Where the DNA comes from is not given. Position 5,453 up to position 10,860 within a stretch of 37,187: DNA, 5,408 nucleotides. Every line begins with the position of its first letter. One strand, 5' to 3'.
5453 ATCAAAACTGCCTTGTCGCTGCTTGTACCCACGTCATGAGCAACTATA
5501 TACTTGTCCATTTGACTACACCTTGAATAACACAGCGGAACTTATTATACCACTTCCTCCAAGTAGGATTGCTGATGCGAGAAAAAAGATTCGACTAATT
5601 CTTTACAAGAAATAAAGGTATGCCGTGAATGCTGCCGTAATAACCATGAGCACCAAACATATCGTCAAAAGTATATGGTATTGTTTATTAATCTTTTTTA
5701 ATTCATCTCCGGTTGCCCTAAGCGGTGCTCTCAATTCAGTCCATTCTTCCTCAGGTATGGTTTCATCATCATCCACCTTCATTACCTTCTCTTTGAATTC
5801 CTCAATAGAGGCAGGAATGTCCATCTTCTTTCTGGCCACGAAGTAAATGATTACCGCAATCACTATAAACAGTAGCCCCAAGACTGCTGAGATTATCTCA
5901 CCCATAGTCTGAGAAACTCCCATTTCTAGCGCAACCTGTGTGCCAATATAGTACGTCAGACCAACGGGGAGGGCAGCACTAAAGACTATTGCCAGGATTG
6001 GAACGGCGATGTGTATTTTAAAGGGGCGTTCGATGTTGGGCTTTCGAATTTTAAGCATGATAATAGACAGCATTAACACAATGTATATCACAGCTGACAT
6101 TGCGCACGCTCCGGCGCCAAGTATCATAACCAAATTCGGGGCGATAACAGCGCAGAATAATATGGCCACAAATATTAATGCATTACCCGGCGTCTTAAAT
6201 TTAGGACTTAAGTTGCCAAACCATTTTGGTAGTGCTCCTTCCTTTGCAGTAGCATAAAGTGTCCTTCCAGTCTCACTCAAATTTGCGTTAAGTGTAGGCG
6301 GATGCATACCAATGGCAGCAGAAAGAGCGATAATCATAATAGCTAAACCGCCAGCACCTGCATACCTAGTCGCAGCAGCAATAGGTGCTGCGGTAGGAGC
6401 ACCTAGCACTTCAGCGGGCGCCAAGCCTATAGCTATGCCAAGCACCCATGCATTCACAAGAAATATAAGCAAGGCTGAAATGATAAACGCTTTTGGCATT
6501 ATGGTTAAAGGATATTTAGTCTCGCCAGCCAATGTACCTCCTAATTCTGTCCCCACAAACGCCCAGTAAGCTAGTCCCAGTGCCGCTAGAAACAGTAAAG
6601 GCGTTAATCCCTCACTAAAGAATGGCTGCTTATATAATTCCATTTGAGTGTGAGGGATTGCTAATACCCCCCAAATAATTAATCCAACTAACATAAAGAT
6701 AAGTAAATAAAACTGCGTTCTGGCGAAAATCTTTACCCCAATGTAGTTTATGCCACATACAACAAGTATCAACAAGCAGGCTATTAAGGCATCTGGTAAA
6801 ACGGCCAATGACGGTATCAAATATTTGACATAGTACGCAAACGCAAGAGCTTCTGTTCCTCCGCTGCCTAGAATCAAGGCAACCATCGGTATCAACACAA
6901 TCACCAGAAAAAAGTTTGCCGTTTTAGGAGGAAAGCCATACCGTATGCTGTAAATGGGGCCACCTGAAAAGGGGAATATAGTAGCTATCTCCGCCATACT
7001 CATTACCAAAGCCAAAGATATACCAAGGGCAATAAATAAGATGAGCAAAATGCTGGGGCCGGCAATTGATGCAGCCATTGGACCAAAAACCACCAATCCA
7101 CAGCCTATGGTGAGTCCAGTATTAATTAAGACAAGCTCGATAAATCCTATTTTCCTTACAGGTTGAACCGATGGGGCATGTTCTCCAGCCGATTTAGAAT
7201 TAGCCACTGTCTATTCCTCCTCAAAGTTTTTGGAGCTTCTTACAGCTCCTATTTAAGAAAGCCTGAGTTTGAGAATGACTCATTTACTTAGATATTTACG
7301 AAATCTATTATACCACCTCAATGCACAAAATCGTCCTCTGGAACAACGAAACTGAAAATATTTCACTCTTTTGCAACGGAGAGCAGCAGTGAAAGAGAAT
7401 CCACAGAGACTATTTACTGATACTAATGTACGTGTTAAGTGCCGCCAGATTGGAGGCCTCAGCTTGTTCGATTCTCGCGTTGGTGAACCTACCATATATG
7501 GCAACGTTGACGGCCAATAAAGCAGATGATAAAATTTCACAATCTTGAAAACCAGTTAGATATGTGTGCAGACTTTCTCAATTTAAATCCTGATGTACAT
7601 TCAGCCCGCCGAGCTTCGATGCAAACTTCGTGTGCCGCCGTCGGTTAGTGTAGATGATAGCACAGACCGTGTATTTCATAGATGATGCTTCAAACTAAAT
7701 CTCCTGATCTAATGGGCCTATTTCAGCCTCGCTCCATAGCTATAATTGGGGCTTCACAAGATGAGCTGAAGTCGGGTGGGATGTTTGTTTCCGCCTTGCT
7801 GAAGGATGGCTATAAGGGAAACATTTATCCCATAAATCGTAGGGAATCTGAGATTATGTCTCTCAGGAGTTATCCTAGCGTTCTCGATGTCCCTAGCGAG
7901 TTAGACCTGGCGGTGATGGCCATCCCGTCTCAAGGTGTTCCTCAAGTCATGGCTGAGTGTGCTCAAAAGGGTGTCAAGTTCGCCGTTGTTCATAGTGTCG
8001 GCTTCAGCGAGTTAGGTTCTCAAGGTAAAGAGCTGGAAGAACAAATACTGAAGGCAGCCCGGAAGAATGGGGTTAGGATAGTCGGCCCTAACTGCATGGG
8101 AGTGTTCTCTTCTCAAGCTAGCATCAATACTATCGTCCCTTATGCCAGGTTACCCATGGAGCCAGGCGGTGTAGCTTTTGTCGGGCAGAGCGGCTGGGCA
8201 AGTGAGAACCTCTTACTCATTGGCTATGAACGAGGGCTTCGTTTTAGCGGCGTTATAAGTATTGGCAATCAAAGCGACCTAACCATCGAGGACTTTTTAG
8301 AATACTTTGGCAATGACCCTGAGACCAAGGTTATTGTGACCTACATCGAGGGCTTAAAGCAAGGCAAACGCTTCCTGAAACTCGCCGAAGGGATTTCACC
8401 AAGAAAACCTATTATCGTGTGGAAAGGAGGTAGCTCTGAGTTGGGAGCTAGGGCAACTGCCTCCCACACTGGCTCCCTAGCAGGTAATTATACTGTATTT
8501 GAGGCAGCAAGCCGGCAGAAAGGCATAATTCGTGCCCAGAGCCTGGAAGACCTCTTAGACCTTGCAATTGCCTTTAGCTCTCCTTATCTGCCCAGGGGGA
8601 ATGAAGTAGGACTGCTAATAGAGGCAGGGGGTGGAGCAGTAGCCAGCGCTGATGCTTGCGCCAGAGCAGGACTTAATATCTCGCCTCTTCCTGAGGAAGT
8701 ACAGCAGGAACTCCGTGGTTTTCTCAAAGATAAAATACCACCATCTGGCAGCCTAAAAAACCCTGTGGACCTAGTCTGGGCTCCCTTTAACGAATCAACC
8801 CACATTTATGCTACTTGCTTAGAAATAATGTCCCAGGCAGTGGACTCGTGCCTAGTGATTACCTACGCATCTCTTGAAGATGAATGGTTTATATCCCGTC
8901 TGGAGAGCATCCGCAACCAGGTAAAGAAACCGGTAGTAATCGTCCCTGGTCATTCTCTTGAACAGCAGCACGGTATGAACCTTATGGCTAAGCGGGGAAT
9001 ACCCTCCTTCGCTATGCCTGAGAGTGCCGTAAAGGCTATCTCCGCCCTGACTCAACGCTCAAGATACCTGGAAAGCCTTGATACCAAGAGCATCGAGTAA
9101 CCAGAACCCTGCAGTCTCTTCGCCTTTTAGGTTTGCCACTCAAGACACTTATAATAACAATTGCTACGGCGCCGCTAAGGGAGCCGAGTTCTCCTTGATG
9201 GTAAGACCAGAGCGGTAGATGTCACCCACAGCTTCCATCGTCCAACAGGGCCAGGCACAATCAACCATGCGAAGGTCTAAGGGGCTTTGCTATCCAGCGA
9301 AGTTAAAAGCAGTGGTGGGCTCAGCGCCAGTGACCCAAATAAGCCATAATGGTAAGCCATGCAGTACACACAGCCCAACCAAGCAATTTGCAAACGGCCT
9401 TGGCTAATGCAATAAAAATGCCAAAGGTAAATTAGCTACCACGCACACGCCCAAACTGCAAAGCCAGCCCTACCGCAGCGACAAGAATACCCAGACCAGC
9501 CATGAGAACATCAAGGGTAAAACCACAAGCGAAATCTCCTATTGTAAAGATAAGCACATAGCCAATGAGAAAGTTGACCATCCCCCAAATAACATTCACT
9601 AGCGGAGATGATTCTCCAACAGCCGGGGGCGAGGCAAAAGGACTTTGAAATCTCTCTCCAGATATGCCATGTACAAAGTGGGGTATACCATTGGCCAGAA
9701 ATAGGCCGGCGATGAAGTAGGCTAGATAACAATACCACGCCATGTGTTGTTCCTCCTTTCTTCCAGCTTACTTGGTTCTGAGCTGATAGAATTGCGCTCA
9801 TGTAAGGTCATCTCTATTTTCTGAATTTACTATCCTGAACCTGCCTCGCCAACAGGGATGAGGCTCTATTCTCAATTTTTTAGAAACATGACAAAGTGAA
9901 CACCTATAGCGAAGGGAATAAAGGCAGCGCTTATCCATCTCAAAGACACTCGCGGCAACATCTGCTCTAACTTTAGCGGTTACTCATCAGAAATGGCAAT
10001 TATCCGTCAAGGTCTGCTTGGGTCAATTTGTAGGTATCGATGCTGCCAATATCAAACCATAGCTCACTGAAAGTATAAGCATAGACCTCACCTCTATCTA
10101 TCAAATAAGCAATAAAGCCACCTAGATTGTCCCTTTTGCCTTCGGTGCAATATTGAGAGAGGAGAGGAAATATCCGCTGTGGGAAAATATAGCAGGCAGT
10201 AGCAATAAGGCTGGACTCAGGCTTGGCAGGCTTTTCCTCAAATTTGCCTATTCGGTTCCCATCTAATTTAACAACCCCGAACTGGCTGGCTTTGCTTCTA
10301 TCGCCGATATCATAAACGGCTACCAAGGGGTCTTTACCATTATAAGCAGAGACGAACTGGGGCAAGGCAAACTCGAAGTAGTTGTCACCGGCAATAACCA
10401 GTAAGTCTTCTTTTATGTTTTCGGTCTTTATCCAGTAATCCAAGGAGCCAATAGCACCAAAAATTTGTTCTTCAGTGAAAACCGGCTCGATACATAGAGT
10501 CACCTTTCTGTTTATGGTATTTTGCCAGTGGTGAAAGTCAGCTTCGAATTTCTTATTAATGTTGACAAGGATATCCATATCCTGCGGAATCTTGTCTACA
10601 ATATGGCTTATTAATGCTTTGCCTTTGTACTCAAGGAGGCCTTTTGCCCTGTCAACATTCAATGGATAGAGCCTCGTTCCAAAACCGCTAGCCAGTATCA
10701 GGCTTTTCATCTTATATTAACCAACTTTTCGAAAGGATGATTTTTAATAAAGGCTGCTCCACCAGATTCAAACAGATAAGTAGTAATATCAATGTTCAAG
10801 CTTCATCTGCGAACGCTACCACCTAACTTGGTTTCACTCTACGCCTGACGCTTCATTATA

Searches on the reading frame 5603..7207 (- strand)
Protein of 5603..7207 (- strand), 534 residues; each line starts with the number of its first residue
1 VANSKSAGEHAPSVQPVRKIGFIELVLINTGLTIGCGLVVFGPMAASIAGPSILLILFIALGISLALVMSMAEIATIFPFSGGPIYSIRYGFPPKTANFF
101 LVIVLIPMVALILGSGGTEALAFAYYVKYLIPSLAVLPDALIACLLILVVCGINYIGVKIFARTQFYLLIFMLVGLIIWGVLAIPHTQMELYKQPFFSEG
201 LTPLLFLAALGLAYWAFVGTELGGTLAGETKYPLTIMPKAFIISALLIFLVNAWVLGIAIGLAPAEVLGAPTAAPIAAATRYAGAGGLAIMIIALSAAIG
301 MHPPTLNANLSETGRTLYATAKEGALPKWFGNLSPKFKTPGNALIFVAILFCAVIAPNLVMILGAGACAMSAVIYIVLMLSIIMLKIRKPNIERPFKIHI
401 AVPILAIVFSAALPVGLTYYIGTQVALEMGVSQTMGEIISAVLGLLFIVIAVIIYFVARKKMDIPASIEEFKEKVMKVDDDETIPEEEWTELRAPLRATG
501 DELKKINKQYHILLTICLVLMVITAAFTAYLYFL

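Call 77: search_protein_families(library=pfam, proteins=[window:5603-7207:-], max_evalue=0.00001)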
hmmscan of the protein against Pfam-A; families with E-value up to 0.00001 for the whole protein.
window:5603-7207:- (534 aa): 2 families
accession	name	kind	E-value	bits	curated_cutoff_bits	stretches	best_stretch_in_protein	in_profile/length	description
PF13520.12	AA_permease_2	-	9.1e-31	107.6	27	1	20-418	1-405/427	Amino acid permease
PF00324.27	AA_permease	-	1.4e-23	83.8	24.6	1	25-460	2-462/470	Amino acid permease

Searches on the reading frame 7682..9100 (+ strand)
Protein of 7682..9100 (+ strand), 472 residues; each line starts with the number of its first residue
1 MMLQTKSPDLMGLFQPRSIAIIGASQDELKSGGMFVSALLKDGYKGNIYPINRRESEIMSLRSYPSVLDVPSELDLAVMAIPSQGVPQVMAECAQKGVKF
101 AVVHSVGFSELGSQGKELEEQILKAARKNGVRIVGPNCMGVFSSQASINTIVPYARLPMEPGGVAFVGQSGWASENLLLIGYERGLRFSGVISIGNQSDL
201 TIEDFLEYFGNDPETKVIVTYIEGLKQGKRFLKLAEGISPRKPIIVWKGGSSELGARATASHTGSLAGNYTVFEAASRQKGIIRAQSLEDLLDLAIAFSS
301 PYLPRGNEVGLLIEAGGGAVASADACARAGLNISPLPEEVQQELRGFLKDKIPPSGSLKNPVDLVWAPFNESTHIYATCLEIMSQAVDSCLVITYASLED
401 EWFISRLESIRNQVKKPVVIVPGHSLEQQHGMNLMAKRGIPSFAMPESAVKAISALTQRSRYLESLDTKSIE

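Call 77: search_protein_families(library=pfam, proteins=[window:7682-9100:+], max_evalue=0.00001)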
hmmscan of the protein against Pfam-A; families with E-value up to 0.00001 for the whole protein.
window:7682-9100:+ (472 aa): 3 families
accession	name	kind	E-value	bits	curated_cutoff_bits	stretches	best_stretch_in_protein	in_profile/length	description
PF13607.11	Succ_CoA_lig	-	2.8e-47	160.4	27.4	1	161-297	1-137/138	Succinyl-CoA ligase like flavodoxin domain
PF13380.12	CoA_binding_2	-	7.3e-22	78.4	22.8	1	17-141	1-113/116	CoA binding domain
PF02629.25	CoA_binding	-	2.1e-06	28.8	22.3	1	15-105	2-95/97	CoA binding domain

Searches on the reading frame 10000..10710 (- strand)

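Call 77: search_protein_families(library=pfam, proteins=[window:10000-10710:-], max_evalue=0.00001)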
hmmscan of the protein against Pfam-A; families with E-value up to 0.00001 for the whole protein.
window:10000-10710:- (236 aa): 2 families
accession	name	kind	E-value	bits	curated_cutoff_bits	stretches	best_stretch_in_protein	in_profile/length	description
PF00483.29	NTP_transferase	-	2.7e-30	106.2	21.2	1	2-228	1-236/245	Nucleotidyl transferase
PF12804.13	NTP_transf_3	-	7.7e-06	26.6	27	1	4-187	2-144/160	MobA-like NTP transferase domain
